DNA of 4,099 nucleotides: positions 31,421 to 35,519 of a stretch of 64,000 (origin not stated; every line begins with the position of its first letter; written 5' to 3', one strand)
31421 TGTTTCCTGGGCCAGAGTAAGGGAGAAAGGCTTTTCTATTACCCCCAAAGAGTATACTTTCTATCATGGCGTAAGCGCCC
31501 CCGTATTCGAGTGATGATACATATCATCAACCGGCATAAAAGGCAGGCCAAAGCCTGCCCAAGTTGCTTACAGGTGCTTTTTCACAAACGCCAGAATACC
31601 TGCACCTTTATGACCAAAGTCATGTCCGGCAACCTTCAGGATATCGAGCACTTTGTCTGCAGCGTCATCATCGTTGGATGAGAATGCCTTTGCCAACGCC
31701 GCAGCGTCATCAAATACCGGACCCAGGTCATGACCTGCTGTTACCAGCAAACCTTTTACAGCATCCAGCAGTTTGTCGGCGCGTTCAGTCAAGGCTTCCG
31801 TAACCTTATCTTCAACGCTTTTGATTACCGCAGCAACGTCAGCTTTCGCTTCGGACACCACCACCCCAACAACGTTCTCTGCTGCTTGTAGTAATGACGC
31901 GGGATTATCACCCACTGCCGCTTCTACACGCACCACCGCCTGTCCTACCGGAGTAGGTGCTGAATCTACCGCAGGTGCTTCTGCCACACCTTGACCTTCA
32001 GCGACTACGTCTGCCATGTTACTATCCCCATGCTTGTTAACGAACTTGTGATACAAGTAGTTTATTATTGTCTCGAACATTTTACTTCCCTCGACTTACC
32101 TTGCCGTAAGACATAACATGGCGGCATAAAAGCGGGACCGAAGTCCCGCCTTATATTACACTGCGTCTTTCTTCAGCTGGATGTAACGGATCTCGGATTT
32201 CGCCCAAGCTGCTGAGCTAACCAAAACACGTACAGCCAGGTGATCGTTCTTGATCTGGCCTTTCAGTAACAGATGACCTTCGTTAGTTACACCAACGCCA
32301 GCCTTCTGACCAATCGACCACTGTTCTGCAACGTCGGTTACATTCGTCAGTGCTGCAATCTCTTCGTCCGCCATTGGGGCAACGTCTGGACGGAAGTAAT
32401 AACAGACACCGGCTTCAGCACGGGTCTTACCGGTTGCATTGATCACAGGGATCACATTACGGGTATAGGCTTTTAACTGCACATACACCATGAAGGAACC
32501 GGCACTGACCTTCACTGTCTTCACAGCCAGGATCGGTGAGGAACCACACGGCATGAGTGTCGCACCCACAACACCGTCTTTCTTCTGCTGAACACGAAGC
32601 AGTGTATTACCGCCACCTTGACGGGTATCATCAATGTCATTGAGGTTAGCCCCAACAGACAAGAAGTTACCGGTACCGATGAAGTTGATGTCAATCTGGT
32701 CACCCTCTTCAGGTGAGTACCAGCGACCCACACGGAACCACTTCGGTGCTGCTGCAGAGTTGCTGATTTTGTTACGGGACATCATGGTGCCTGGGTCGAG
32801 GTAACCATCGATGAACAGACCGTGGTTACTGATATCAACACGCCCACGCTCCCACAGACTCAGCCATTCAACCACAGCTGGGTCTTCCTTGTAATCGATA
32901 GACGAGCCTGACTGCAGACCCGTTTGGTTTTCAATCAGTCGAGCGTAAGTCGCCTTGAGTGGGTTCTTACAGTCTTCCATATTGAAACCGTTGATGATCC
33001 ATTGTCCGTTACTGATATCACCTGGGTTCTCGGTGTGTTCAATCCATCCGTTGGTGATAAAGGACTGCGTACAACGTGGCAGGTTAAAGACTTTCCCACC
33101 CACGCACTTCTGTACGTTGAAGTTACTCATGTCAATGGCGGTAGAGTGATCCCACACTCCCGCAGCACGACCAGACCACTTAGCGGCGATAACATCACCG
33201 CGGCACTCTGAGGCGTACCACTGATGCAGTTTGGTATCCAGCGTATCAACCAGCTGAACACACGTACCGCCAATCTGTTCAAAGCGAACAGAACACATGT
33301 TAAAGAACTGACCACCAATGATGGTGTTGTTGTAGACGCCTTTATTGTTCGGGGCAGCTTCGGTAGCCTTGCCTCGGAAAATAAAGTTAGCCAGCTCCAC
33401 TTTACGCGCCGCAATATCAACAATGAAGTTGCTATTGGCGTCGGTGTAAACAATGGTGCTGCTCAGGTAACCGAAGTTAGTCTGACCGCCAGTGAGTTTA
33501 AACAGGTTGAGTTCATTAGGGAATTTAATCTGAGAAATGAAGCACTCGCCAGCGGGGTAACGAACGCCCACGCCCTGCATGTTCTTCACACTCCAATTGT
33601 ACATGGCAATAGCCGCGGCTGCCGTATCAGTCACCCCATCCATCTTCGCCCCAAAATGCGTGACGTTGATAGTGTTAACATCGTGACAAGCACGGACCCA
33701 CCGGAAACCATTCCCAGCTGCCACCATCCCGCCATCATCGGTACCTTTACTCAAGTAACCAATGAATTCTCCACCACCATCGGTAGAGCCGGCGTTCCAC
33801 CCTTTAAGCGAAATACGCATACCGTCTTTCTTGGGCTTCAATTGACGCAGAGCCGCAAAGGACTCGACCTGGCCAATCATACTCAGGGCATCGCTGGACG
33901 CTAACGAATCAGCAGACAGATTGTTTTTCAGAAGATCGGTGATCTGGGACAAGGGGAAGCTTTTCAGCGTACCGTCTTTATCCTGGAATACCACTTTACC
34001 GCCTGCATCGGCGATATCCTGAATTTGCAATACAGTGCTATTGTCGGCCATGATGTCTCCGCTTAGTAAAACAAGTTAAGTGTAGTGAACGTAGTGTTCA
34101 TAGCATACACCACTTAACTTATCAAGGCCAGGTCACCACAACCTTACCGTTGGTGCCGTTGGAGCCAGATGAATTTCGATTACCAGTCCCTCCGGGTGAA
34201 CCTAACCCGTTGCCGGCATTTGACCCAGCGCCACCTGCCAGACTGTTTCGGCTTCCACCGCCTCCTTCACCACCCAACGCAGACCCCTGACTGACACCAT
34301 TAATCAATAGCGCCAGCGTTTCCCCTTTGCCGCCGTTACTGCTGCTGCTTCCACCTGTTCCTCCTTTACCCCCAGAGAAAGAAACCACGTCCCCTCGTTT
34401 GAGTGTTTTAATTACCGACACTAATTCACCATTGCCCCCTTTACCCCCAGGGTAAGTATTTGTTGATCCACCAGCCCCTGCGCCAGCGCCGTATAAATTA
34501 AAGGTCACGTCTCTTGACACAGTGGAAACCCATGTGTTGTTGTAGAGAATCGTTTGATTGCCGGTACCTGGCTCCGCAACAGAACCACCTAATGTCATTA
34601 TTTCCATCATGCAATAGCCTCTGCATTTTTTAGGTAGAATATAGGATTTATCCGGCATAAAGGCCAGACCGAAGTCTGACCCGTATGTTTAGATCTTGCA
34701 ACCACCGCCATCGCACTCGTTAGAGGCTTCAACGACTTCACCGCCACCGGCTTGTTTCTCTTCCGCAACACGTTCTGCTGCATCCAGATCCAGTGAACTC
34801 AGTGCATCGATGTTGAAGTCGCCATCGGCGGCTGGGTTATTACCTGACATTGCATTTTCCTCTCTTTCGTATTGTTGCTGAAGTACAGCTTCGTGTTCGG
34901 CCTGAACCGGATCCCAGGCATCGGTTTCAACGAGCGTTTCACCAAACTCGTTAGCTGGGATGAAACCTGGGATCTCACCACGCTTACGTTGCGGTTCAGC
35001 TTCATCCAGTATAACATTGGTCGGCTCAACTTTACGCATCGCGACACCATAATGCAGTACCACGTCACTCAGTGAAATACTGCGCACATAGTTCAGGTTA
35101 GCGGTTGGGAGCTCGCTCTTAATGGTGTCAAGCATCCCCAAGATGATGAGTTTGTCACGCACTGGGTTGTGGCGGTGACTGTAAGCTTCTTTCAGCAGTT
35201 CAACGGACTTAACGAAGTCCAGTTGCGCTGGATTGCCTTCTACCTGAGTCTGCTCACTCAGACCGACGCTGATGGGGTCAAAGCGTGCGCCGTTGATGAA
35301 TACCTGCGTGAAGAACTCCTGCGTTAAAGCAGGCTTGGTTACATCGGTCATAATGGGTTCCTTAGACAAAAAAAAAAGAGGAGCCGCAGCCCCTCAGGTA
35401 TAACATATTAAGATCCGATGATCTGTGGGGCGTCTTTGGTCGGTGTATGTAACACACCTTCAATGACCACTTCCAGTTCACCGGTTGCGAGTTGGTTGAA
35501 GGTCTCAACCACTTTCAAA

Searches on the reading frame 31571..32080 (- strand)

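Call 35: search_protein_families(library=phrogs, proteins=[window:31571-32080:-], max_evalue=0.001)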
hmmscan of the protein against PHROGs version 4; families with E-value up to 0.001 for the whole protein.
window:31571-32080:- (170 aa): 1 family
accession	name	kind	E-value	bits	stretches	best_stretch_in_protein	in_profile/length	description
phrog_11783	-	unknown function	5e-17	63.3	1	49-170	82-203/203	-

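Call 58: search_protein_families(library=pfam, proteins=[window:31571-32080:-], max_evalue=0.01)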
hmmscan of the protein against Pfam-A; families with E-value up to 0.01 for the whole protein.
window:31571-32080:- (170 aa): 0 families

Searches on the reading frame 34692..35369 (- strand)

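Call 56: search_protein_families(library=phrogs, proteins=[window:34692-35369:-], max_evalue=0.001)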
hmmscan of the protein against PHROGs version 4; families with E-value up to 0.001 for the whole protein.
window:34692-35369:- (226 aa): 1 family
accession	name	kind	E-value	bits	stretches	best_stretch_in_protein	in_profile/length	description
phrog_10239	-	unknown function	5.5e-09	37.4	1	181-226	3-47/47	-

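Call 58: search_protein_families(library=pfam, proteins=[window:34692-35369:-], max_evalue=0.01)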
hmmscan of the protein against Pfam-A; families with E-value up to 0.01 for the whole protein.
window:34692-35369:- (226 aa): 0 families
